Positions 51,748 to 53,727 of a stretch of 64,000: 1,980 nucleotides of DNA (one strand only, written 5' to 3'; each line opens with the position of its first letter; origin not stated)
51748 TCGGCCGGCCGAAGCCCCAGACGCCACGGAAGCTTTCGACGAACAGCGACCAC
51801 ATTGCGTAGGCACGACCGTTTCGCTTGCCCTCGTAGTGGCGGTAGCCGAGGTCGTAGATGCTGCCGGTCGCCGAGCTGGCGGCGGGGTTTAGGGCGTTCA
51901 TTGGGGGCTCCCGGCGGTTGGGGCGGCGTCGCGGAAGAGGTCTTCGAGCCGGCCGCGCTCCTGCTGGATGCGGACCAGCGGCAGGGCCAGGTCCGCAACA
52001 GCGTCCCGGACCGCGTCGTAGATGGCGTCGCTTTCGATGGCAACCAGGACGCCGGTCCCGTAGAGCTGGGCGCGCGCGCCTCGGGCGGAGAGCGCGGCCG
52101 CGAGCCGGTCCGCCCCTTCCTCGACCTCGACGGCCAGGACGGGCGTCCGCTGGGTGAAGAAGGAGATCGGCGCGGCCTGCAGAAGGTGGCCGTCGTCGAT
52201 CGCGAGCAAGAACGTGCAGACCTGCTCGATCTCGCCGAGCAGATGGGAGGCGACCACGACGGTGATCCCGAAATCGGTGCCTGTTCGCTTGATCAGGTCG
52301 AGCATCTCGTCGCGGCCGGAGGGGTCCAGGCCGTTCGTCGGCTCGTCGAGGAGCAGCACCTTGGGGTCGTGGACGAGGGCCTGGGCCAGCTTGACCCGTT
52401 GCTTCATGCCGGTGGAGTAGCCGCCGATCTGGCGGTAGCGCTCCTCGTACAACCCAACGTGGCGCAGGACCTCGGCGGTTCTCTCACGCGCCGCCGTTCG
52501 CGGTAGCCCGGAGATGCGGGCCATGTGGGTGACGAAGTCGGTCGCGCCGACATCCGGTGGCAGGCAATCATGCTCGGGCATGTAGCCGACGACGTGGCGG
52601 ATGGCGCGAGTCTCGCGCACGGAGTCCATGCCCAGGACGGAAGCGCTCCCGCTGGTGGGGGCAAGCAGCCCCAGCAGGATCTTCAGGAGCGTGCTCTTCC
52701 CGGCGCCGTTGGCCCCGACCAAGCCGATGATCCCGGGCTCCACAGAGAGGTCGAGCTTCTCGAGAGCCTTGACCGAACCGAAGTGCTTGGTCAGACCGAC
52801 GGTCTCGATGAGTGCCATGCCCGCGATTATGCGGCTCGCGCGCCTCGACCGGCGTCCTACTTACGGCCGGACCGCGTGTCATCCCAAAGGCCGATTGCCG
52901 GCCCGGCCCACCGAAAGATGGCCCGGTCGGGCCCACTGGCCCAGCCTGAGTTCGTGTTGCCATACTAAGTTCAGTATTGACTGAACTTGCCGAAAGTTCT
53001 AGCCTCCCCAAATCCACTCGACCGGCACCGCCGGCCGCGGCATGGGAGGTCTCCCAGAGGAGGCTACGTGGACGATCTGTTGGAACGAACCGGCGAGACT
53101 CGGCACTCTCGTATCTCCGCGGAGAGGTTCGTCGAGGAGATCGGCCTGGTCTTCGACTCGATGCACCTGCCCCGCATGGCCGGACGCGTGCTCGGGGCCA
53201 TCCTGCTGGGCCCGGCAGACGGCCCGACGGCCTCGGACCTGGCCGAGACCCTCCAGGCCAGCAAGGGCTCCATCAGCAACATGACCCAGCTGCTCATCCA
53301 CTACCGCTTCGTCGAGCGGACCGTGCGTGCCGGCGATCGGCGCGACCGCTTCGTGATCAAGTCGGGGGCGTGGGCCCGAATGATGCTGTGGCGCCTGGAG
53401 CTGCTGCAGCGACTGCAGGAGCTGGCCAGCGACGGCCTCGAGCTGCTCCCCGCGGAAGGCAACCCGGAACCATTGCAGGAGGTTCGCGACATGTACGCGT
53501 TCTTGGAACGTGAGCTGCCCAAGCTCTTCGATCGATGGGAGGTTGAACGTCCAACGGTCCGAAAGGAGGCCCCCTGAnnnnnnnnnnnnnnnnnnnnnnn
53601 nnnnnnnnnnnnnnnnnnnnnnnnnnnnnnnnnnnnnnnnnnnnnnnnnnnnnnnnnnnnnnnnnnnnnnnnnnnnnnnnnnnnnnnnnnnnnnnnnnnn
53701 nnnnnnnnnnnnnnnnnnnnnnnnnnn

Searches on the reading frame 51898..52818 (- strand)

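Call 69: search_protein_families(library=pfam, proteins=[window:51898-52818:-], max_evalue=0.001)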
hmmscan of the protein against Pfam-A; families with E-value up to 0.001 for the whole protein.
window:51898-52818:- (306 aa): 6 families
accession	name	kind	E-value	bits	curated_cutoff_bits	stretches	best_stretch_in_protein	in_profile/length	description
PF00005.33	ABC_tran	-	1.7e-30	106.8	25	1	19-162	1-137/137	ABC transporter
PF13304.12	AAA_21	-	9.5e-14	52.6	27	2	118-194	222-300/304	AAA domain, putative AbiEii toxin, Type IV TA system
PF13476.12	AAA_23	-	2.9e-05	25.2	27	1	11-49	5-40/201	AAA domain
PF13401.12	AAA_22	-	0.00012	22.8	27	1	28-188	5-119/130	AAA domain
PF13175.12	AAA_15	-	0.00091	19.4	32.1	0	13-53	11-48/374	AAA ATPase domain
PF02463.25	SMC_N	-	0.00099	19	40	0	17-48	11-44/220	RecF/RecN/SMC N terminal domain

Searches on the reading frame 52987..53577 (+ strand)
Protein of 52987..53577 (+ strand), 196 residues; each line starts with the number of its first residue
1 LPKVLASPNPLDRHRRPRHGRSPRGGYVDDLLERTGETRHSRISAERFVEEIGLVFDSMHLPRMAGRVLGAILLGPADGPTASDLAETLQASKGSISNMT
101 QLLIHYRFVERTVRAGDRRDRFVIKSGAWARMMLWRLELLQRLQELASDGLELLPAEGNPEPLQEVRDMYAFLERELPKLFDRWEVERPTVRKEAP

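Call 69: search_protein_families(library=pfam, proteins=[window:52987-53577:+], max_evalue=0.001)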
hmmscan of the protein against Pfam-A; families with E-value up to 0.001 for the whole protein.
window:52987-53577:+ (196 aa): 2 families
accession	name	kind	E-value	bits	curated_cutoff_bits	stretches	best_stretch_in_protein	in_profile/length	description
PF12802.13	MarR_2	-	1.5e-07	31.9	27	1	61-119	3-60/61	MarR family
PF09339.16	HTH_IclR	-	0.00094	19.3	22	0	73-111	11-50/52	IclR helix-turn-helix domain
